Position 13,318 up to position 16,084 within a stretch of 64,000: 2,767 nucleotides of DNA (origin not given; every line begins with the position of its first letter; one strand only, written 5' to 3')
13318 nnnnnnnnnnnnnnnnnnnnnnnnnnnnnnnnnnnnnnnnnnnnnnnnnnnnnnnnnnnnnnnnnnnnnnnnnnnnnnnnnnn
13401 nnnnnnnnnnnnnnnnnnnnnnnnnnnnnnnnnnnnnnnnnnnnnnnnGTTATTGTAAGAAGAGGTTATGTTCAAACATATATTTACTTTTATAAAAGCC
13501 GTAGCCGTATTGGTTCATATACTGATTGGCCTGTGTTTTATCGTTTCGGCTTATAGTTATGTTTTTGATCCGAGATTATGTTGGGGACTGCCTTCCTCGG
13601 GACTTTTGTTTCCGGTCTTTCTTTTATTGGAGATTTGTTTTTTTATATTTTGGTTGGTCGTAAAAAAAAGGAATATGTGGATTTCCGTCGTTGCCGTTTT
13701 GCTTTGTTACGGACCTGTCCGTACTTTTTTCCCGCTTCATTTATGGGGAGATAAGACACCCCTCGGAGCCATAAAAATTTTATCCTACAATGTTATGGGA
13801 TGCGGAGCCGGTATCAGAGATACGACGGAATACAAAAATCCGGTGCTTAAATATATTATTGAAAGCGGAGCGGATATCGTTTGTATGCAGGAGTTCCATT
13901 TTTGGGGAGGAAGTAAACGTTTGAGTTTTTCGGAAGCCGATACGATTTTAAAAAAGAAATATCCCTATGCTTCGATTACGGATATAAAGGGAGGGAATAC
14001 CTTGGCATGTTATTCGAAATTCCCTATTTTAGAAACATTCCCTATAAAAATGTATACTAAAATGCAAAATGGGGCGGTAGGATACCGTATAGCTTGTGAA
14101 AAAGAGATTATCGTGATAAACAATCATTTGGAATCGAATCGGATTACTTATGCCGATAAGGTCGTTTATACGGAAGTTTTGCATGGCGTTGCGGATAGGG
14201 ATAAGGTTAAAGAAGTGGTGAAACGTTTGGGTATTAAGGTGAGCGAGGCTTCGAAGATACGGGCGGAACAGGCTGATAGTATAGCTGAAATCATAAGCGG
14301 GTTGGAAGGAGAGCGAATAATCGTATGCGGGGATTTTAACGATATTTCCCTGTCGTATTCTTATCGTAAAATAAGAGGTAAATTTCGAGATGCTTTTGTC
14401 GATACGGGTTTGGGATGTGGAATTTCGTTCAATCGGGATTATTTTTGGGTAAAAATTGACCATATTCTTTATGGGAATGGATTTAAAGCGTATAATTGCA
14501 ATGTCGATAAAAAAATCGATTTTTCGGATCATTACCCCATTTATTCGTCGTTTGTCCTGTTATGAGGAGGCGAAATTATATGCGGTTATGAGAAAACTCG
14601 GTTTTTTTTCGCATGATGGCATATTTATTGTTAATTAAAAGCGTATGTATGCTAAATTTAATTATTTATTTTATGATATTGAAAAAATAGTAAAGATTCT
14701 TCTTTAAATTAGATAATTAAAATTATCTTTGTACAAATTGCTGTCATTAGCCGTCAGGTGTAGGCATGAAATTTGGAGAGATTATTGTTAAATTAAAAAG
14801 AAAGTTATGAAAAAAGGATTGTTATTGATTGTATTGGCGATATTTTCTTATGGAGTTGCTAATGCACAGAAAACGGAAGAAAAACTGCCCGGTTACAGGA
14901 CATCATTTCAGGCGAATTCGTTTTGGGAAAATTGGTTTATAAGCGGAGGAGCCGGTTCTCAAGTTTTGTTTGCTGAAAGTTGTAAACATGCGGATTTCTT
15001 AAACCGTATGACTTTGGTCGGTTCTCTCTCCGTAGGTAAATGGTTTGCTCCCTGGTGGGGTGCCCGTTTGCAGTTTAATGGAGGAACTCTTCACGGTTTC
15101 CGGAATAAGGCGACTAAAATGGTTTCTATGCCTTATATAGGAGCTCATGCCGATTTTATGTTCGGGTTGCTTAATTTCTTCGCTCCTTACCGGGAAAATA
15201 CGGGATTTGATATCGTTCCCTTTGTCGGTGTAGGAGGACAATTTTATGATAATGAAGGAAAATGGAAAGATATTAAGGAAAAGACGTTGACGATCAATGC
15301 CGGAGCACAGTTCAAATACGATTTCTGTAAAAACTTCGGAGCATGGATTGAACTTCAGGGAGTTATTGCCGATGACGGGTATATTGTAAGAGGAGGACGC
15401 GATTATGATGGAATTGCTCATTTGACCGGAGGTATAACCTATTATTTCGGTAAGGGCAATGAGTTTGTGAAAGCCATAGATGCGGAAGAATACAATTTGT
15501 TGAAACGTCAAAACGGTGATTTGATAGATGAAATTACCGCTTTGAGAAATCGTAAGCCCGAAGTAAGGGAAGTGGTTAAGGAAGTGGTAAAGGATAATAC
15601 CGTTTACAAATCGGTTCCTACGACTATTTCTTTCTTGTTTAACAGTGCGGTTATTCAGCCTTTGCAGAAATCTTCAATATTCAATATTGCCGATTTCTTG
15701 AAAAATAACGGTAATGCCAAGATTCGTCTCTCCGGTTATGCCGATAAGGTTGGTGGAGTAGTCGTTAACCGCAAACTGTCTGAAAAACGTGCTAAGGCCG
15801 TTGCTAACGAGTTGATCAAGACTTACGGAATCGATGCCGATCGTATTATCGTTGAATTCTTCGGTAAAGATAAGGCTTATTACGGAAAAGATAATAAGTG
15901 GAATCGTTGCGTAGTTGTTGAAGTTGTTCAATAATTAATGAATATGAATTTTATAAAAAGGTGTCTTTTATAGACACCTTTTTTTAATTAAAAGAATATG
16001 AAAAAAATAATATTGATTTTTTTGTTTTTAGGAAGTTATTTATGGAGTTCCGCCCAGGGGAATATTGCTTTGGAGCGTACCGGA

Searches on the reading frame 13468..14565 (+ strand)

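Call 3: search_protein_families(library=pfam, proteins=[window:13468-14565:+], max_evalue=0.01)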
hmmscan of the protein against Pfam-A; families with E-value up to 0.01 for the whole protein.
window:13468-14565:+ (365 aa): 1 family
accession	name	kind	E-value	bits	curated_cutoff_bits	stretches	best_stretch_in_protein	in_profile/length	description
PF03372.29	Exo_endo_phos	-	1.6e-17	64.4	24.5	1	105-355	1-225/225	Endonuclease/Exonuclease/phosphatase family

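Call 5: search_protein_families(library=ncbifam, proteins=[window:13468-14565:+], max_evalue=0.001)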
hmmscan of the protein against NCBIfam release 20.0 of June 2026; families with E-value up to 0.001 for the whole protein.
window:13468-14565:+ (365 aa): 3 families
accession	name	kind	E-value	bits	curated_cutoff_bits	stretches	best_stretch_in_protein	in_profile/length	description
NF003842.0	PRK05421.1-4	equivalog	5.1e-08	32.6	144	1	267-364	163-257/259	endonuclease/exonuclease/phosphatase family protein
TIGR00633.1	xth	equivalog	4.6e-05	23.1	99.05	0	102-146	1-39/255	exodeoxyribonuclease III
TIGR00195.1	exoDNase_III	equivalog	0.00059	19.5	182.55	0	102-359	1-251/254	exodeoxyribonuclease III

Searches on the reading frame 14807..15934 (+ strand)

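Call 3: search_protein_families(library=pfam, proteins=[window:14807-15934:+], max_evalue=0.01)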
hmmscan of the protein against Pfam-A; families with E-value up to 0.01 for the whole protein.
window:14807-15934:+ (375 aa): 1 family
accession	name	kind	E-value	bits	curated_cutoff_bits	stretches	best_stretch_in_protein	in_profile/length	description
PF00691.25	OmpA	-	5.2e-16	59.2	27.2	1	276-361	2-88/98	OmpA family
